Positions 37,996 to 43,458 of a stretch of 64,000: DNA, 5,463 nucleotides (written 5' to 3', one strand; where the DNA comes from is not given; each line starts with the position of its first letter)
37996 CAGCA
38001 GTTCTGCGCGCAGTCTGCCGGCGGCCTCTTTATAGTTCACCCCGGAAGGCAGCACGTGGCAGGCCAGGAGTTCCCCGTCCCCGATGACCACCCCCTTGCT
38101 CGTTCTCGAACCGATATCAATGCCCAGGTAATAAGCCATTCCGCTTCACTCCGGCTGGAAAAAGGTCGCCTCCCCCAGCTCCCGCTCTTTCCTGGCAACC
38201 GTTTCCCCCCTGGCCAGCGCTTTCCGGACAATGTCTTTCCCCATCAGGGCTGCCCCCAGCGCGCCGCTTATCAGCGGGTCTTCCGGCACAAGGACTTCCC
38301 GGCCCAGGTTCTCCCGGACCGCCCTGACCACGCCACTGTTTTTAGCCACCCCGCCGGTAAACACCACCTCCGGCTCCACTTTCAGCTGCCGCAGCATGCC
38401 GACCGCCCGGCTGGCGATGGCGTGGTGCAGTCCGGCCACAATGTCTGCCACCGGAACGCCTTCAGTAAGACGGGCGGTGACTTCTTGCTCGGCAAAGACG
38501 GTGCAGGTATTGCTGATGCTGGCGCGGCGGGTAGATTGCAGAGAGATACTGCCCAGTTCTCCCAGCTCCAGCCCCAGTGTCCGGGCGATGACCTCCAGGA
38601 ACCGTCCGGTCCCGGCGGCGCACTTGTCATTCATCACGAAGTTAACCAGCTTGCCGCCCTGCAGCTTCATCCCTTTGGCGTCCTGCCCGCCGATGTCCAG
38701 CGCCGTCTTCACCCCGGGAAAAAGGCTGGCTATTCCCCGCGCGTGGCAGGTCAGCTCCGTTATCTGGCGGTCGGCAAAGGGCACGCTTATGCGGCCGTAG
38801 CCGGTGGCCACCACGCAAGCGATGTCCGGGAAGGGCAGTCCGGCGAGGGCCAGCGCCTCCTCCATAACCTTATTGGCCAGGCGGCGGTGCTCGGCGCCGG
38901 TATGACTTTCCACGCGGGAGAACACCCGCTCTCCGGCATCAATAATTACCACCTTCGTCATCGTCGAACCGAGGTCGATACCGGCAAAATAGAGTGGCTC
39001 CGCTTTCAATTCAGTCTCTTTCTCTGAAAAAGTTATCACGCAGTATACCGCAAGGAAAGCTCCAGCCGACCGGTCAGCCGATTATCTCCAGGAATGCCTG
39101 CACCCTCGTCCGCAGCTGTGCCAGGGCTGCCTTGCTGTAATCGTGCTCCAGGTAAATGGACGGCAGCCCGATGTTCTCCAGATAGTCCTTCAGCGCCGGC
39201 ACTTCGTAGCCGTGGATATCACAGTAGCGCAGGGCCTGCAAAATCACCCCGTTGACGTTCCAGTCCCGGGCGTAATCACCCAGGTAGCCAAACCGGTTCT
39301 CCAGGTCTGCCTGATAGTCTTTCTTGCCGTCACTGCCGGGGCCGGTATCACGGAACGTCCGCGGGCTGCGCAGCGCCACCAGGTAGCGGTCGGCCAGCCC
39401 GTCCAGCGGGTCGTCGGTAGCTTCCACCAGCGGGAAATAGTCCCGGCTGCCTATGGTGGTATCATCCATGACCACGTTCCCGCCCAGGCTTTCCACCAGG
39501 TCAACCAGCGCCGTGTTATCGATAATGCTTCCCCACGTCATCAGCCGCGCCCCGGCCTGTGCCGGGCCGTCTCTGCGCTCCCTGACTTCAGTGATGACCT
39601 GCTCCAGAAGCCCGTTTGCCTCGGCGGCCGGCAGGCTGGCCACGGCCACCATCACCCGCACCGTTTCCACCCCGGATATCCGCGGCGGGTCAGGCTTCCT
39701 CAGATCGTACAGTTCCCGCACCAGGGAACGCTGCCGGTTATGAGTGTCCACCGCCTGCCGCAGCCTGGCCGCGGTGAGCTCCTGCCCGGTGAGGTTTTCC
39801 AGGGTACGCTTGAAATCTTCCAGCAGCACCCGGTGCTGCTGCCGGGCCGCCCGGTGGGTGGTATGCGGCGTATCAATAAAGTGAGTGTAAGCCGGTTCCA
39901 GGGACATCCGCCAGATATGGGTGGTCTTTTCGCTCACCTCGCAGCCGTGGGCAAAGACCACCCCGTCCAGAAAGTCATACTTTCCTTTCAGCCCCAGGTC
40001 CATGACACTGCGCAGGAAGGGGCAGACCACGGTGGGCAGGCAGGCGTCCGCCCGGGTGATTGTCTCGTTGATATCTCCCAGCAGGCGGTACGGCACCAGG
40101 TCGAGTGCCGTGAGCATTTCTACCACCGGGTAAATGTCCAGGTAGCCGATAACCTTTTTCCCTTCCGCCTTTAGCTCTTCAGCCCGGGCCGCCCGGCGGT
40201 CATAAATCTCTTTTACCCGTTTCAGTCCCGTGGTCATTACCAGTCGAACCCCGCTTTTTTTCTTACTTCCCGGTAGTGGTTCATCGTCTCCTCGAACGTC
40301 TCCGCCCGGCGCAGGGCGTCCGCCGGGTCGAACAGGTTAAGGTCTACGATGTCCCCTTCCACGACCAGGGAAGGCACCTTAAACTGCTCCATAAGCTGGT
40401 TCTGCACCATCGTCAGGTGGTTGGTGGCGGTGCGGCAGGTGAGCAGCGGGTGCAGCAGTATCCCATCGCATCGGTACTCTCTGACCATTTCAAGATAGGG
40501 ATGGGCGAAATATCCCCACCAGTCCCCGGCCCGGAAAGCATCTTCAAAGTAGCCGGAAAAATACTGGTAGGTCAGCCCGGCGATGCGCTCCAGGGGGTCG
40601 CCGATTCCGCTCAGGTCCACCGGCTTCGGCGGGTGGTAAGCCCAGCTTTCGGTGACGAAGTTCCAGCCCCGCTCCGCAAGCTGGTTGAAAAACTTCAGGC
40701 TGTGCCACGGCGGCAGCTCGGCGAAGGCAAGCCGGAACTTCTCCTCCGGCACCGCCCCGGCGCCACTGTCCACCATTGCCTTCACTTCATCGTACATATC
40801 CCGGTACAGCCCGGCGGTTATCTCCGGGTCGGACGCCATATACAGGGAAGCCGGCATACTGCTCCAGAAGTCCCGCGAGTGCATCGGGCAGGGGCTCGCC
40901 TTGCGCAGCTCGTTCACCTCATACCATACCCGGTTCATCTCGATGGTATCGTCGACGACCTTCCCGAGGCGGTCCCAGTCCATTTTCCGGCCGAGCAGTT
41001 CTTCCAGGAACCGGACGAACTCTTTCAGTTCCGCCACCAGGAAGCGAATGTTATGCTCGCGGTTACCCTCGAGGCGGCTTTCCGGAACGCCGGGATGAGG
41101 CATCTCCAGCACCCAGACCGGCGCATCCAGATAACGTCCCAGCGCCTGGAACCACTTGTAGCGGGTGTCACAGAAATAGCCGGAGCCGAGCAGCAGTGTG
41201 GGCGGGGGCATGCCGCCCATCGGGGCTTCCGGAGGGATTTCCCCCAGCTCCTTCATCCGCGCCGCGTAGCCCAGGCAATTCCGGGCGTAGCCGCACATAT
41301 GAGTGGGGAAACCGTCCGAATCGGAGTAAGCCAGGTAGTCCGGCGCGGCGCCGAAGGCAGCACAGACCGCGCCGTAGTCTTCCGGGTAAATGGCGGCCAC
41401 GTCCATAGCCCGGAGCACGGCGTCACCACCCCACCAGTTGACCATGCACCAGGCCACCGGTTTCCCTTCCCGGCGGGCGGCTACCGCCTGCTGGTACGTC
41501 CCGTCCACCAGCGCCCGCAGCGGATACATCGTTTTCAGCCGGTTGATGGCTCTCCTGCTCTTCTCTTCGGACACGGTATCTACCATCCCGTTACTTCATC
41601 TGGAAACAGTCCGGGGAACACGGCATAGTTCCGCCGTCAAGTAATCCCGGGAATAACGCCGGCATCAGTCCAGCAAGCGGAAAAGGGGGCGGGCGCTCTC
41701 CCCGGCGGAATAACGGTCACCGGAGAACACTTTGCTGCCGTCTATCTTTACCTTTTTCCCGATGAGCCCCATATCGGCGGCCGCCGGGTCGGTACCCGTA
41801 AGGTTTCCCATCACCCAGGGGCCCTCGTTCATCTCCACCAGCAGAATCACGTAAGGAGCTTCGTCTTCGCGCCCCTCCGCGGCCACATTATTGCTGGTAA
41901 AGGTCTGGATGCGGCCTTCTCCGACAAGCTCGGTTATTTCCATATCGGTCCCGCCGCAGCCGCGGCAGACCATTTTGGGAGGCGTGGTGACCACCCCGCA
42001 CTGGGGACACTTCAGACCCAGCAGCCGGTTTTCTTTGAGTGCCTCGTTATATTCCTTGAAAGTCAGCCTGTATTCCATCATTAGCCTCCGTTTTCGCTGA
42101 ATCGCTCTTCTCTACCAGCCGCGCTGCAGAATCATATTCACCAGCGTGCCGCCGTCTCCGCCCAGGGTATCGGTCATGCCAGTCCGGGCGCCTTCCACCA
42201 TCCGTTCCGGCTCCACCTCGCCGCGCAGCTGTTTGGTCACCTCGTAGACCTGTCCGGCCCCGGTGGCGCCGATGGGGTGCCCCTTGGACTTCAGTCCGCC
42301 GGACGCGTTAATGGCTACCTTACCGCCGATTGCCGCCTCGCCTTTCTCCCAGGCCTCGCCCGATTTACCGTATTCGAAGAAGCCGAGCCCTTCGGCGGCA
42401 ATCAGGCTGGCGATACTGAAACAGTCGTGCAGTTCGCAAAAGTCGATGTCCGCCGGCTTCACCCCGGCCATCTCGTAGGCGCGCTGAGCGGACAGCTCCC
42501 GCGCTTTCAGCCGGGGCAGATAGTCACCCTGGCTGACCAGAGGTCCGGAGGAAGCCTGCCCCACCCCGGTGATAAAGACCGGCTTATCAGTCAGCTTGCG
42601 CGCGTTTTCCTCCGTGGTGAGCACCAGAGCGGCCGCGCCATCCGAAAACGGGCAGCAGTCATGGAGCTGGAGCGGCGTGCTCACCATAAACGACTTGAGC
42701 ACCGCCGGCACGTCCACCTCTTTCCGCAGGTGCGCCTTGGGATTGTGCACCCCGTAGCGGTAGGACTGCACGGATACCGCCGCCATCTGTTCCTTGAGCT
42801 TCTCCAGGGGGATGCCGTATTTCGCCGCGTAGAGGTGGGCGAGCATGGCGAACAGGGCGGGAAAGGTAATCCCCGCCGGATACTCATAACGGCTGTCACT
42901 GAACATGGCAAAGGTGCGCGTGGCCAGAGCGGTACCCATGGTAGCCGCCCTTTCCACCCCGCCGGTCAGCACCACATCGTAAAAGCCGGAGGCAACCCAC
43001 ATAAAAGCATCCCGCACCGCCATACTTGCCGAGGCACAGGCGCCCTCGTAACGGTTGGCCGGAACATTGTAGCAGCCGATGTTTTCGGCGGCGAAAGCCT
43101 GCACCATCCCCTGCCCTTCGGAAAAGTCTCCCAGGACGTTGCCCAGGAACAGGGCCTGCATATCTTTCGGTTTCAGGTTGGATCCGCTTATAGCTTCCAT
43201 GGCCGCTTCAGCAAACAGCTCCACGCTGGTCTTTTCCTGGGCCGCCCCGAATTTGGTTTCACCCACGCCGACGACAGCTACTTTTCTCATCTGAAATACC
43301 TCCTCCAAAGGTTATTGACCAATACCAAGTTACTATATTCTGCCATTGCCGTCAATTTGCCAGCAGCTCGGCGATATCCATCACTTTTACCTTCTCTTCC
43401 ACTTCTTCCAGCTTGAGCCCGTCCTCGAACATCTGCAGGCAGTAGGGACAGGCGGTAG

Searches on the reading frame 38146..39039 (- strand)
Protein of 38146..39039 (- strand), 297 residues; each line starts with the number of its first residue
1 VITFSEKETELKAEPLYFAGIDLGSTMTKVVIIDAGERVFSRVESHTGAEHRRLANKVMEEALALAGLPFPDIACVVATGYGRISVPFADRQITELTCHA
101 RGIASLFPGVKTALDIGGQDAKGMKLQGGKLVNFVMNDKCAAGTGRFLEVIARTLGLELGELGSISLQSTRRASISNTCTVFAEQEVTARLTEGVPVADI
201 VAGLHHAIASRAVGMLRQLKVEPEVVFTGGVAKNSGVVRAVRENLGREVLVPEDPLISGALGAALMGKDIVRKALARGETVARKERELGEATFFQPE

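Call 3: search_protein_families(library=pfam, proteins=[window:38146-39039:-])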
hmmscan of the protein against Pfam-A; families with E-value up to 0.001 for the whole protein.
window:38146-39039:- (297 aa): 2 families
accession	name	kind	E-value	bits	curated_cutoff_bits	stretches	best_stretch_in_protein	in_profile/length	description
PF01869.26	BcrAD_BadFG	-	2.9e-64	217.6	31.5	1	20-267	2-271/271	BadF/BadG/BcrA/BcrD ATPase family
PF22521.2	HypF_C_2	-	0.0002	21.7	27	1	185-248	154-220/241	Carbamoyltransferase, Kae1-like Domain, second subdomain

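Call 4: search_protein_families(library=ncbifam, proteins=[window:38146-39039:-])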
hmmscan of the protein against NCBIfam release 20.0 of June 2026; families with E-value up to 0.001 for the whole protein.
window:38146-39039:- (297 aa): 7 families
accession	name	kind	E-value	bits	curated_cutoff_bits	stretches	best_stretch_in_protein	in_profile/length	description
TIGR00241.1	CoA_E_activ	domain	3.3e-78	262.7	125.4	1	19-266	3-248/248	acyl-CoA dehydratase activase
TIGR02259.1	benz_CoA_red_A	equivalog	1.1e-52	179.2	578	1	75-264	232-429/432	benzoyl-CoA reductase subunit A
TIGR03192.1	benz_CoA_bzdQ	equivalog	2.8e-51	174.7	380.2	1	9-273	25-292/293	benzoyl-CoA reductase, bzd-type, subunit Q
TIGR03286.1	methan_mark_15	hypoth_equivalog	1.3e-37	129.7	455.75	1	19-267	147-401/404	methanogenesis marker 15 protein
TIGR02261.1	benz_CoA_red_D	equivalog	6.4e-36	123.9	312.85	1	19-267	4-262/262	benzoyl-CoA reductase subunit D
NF053533.1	salactin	equivalog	0.00017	20.8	400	0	216-266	275-331/335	actin-like salactin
NF009842.0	PRK13317.1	equivalog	0.00018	21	234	0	20-57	6-41/277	type II pantothenate kinase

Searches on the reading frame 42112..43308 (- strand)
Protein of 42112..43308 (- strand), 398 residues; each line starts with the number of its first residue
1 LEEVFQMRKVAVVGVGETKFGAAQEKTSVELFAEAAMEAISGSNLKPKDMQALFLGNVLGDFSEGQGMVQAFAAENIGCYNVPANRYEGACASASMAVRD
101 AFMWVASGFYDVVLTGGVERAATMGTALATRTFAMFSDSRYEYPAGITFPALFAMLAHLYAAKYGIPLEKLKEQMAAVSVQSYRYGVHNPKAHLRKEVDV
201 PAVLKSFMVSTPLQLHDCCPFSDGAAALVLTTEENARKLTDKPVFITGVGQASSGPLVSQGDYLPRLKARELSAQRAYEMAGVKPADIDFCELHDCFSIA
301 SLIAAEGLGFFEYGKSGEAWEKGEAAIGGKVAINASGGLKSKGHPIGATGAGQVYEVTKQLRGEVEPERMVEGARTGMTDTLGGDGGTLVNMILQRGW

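Call 14: search_protein_families(library=pfam, proteins=[window:42112-43308:-])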
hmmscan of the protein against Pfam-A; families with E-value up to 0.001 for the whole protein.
window:42112-43308:- (398 aa): 5 families
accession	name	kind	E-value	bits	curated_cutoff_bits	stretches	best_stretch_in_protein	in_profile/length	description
PF22691.2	Thiolase_C_1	-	4.4e-37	127.4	28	1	250-396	1-144/144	Thiolase C-terminal domain-like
PF00108.29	Thiolase_N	-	1.4e-22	80.8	26.4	1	10-202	1-200/260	Thiolase, N-terminal domain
PF02803.24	Thiolase_C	-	4.2e-09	36.5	27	1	274-363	28-99/123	Thiolase, C-terminal domain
PF00109.32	ketoacyl-synt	-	0.00055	20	20.8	0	86-138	169-221/252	Beta-ketoacyl synthase, N-terminal domain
PF07451.17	SpoVAD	-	0.00088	18.6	22.1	0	24-117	47-132/329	Stage V sporulation protein AD (SpoVAD)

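Call 40: search_solved_structures(query=window:42112-43308:-, max_evalue=1e-10)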
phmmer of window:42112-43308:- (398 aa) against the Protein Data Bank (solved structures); distinct sequences matched with E-value up to 1e-10: 19.
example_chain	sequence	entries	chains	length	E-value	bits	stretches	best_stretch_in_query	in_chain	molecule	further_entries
7yvy_A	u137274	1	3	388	1.1e-70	241.8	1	7-396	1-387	Acetyl-CoA acetyltransferase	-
6esq_A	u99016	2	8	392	1.6e-69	237.9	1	7-391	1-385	acetoacetyl-CoA thiolase | Acetyl-CoA acetyltransferase thiolase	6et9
7pxp_C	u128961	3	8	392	6.2e-53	183.3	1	7-385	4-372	Benzoylsuccinyl-CoA thiolase subunit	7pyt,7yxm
4yzo_A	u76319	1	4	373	2.5e-50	174.8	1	10-389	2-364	Putative acyl-CoA acyltransferase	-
6hsj_A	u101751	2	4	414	2.9e-49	171.3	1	8-392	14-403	SCP2-thiolase (type-1)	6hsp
6hrv_A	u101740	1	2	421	3e-49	171.2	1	8-392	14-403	SCP2-thiolase (type-1)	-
4bi9_A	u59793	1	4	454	1.4e-48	169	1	19-394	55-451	3-KETOACYL-COA THIOLASE, PUTATIVE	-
4bia_A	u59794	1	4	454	3.1e-47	164.6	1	19-394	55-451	3-KETOACYL-COA THIOLASE, PUTATIVE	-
3zbg_A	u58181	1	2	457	7e-46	160.1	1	20-395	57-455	3-KETOACYL-COA THIOLASE-LIKE PROTEIN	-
3zbk_A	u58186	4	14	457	1.4e-44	155.9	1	20-395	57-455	3-KETOACYL-COA THIOLASE-LIKE PROTEIN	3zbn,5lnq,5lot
3zbl_A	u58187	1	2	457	1.8e-44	155.5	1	20-395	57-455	3-KETOACYL-COA THIOLASE-LIKE PROTEIN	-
4u4e_A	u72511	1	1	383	3.8e-36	128.1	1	9-369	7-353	Thiolase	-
9skh_I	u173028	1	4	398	2.8e-30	108.8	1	7-386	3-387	2,4-diacetylphloroglucinol biosynthesis protein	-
5m3k_C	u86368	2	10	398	1.2e-29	106.6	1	8-386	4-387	2,4-diacetylphloroglucinol biosynthesis protein PhlC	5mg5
9skm_I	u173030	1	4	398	7.5e-29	104.1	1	7-386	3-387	2,4-diacetylphloroglucinol biosynthesis protein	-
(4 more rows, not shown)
